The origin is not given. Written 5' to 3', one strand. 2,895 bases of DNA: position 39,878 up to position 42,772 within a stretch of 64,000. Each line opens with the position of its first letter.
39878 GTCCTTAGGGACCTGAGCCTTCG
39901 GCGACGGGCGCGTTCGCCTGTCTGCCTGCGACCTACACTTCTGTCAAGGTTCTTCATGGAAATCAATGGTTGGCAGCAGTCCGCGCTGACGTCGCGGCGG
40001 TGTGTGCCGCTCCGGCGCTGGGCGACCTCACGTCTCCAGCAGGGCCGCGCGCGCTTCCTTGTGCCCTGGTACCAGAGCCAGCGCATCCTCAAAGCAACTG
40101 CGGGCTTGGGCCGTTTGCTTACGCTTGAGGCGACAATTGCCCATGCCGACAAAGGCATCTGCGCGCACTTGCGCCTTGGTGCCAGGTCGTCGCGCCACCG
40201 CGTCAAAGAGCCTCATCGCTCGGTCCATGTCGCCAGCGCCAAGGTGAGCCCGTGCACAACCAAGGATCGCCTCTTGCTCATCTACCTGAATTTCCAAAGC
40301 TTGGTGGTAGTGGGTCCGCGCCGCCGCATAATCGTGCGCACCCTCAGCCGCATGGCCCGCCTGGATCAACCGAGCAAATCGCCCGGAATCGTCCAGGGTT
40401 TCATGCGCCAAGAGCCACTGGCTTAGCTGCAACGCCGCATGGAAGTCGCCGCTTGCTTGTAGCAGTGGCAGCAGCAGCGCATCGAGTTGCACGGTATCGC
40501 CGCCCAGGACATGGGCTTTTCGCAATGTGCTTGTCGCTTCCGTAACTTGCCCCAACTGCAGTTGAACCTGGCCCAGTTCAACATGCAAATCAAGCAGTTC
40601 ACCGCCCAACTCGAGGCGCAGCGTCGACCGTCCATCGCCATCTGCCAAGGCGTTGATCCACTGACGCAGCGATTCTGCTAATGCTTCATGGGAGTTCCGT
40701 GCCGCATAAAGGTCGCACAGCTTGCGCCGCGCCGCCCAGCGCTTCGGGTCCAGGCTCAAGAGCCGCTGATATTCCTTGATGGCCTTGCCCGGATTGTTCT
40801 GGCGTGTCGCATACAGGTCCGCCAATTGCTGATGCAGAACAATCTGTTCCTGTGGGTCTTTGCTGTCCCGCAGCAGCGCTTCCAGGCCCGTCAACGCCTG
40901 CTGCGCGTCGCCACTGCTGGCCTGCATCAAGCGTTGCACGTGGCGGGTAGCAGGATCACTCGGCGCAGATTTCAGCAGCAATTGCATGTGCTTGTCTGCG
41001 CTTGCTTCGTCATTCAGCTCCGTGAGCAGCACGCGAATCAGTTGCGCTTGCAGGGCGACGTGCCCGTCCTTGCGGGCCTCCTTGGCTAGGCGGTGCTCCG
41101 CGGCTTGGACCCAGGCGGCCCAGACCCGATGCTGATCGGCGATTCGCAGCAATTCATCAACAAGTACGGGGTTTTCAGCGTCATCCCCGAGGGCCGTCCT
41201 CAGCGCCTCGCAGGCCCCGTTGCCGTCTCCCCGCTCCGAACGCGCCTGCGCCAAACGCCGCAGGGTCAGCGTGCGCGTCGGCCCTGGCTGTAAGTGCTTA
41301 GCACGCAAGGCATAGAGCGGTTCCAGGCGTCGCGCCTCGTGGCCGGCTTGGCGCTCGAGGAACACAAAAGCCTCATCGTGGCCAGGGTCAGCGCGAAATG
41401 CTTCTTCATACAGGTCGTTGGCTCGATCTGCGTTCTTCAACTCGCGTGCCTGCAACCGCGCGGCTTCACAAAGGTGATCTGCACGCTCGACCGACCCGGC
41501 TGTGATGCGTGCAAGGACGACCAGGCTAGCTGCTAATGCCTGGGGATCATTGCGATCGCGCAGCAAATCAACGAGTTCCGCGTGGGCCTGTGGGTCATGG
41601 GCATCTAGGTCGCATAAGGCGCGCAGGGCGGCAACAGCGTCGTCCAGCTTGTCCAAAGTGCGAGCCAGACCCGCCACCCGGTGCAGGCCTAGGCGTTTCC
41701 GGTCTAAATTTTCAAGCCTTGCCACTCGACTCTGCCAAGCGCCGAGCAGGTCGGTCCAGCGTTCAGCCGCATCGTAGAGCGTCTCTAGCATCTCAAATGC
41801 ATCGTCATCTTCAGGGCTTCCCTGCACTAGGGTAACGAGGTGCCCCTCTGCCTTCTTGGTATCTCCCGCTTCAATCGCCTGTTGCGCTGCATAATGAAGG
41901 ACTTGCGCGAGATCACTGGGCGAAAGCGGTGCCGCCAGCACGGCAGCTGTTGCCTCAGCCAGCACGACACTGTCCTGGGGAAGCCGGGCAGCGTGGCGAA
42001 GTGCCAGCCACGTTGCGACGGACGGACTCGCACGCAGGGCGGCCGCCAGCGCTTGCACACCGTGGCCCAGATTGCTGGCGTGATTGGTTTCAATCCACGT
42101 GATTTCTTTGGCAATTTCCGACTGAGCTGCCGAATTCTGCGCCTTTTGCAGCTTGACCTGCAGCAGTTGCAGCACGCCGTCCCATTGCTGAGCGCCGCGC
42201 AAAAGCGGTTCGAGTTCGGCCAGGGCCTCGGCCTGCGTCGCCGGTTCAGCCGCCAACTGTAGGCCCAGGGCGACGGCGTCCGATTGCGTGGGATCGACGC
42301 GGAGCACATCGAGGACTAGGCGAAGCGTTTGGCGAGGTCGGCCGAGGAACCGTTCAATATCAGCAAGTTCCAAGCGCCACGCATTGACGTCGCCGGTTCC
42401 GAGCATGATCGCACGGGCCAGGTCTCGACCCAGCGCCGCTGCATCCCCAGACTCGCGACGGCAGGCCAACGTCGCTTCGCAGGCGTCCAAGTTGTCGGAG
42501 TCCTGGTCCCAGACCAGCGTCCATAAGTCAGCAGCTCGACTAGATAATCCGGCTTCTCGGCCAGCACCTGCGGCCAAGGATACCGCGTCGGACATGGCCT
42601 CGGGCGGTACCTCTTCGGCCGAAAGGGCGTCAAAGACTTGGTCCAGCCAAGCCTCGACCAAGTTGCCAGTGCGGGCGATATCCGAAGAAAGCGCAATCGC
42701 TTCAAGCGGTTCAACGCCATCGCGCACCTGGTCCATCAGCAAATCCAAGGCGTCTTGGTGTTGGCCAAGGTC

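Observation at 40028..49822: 3264-aa alpha-solenoid/TPR protein encoded immediately upstream of argC-argB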

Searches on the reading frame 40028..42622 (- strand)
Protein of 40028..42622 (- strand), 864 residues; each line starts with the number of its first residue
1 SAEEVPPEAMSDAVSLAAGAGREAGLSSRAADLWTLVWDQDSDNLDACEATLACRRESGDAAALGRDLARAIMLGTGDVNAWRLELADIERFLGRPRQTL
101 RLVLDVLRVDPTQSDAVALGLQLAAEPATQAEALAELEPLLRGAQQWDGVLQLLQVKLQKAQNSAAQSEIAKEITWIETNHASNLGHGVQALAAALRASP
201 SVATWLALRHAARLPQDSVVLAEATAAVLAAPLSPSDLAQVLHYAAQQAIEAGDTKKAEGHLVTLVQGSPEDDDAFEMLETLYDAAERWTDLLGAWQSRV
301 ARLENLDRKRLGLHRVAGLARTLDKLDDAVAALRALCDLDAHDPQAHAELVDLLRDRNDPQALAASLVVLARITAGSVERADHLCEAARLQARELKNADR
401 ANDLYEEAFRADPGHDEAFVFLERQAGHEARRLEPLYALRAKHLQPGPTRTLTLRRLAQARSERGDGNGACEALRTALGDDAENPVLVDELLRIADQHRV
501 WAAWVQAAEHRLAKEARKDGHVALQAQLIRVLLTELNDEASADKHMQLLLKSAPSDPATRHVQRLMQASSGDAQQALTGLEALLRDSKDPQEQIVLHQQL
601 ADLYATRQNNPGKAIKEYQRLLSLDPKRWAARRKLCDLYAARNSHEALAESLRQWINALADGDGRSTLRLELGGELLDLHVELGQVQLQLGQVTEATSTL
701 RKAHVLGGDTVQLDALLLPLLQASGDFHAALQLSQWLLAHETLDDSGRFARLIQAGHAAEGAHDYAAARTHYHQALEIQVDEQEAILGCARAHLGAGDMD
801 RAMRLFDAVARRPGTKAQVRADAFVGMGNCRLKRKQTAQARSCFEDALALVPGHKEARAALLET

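Call 85: predict_structure(alignment_id=A5)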
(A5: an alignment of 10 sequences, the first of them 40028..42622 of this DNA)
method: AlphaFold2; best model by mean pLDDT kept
length: 864 residues; sequences in the alignment: 10
mean_pLDDT: 90.2   pTM: 0.48
mean pLDDT of the five models: 90.2, 88.0, 87.5, 87.4, 86.8
residues with pLDDT >= 90: 584; 70-90: 258; 50-70: 15; < 50: 7
segments of 3 or more residues with pLDDT < 50: 664-669
pLDDT, mean of each block of 10 residues (from residue 1): 67 88 89 89 87 90 91 83 91 90 92 89 89 90 88 87 81 83 73 84 87 80 88 88 92 91 92 93 93 94 92 94 93 94 92 92 96 94 97 94 96 95 93 95 93 96 95 95 91 95 94 89 93 90 93 90 89 87 88 91 90 93 90 94 93 89 51 82 94 93 89 92 92 93 91 94 94 93 92 93 94 90 95 93 95 91 88
secondary structure, 60 per line:
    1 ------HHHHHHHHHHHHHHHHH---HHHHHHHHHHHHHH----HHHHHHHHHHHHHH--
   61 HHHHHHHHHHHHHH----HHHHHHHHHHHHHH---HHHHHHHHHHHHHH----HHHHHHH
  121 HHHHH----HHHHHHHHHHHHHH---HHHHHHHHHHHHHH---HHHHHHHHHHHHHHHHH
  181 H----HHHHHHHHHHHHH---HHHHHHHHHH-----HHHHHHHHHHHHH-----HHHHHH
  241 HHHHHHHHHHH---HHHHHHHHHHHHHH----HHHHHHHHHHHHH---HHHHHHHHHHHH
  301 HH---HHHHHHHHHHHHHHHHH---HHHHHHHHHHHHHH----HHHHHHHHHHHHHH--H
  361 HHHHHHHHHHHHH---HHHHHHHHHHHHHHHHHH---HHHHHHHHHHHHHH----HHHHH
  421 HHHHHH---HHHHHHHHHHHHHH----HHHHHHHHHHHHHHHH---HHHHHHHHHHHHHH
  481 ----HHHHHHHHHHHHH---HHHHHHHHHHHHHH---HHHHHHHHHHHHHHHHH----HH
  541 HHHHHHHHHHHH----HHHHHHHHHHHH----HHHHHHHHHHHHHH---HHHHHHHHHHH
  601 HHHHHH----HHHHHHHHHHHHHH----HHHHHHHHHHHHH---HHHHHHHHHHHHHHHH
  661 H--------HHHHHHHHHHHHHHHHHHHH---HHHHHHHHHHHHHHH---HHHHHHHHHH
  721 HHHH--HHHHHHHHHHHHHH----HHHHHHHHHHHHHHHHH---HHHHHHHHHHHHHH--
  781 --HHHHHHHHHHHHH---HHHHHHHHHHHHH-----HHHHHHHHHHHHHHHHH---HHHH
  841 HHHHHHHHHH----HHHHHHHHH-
elements in order (helices of 4 or more, strands of 3 or more residues): H7-23 H27-40 H45-58 H61-74 H79-92 H96-109 H114-125 H130-143 H147-160 H164-181 H186-198 H202-211 H217-229 H235-251 H255-268 H273-285 H289-302 H306-322 H326-339 H344-357 H360-373 H377-394 H398-411 H416-426 H430-443 H448-463 H467-480 H485-497 H501-514 H518-534 H539-552 H557-568 H573-586 H590-606 H611-624 H629-641 H645-661 H670-689 H693-707 H711-724 H727-740 H745-761 H765-778 H783-795 H799-811 H817-833 H837-850 H855-863

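Call 89: fold_search(model_id=the predicted structure, library=pdb)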
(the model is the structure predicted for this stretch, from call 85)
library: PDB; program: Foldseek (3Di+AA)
matches with E <= 10: 1721; with E <= 0.001: 388
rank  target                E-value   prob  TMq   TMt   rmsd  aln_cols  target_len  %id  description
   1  8fgw_D                7.7e-14  1.00  0.21  0.15  50.0      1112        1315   12  Human IFT-A complex structures provide molecular insights into ciliary transport (released 2023-02-22)
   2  8bbg_D                8.5e-14  1.00  0.24  0.17  48.5      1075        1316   12  Structure of the IFT-A complex; anterograde IFT-A train model (released 2022-12-21)
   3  9rtt_Q                2.0e-13  1.00  0.15  0.15  39.3       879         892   13  Activated Elongation Complex with IWS1 and ELOF1 (released 2025-09-03)
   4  9g8r_B                2.1e-13  1.00  0.21  0.18  34.1       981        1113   12  human SKI7-SKI238 complex in the open state (released 2024-10-16)
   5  7qdr_B                2.2e-13  1.00  0.17  0.13  42.4      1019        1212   13  Apo human SKI complex in the closed state (released 2022-02-02)
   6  7qds_B                3.3e-13  1.00  0.21  0.18  39.3       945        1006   13  Apo human SKI complex in the open state (released 2022-02-02)
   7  7qdz_B                3.6e-13  1.00  0.21  0.17  34.9       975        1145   13  80S-bound human SKI complex in the closed state (released 2022-02-09)
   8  9hvq_Q                5.7e-13  1.00  0.17  0.17  38.9       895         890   14  Structure of the transcribing Pol II-DSIF-PAF-SPT6-RECQL5 complex (released 2025-07-16)
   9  4buj_B                7.8e-13  1.00  0.19  0.13  34.1       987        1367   11  Crystal structure of the S. cerevisiae Ski2-3-8 complex (released 2013-08-28)
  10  8q9t_E                3.4e-12  1.00  0.20  0.17  36.0      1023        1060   10  CryoEM structure of a S. Cerevisiae Ski238 complex bound to RNA (released 2023-11-29)
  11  4buj_F                3.7e-12  1.00  0.15  0.11  33.9      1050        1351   12  Crystal structure of the S. cerevisiae Ski2-3-8 complex (released 2013-08-28)
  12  8hmd_C                1.6e-11  1.00  0.19  0.14  43.3       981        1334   12  base module state 2 of Tetrahymena IFT-A (released 2023-06-14)
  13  7dkh_I                2.6e-11  1.00  0.17  0.16  34.0       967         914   12  Crystal structure of the Ctr9/Paf1/Cdc73/Rtf1 quaternary complex (released 2021-11-24)
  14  7dkh_A                3.0e-11  1.00  0.17  0.16  35.8       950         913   13  Crystal structure of the Ctr9/Paf1/Cdc73/Rtf1 quaternary complex (released 2021-11-24)
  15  9g8o_B                3.6e-11  1.00  0.18  0.17  41.0       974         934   13  human 40S ribosome bound by a SKI238-exosome complex (released 2024-10-16)
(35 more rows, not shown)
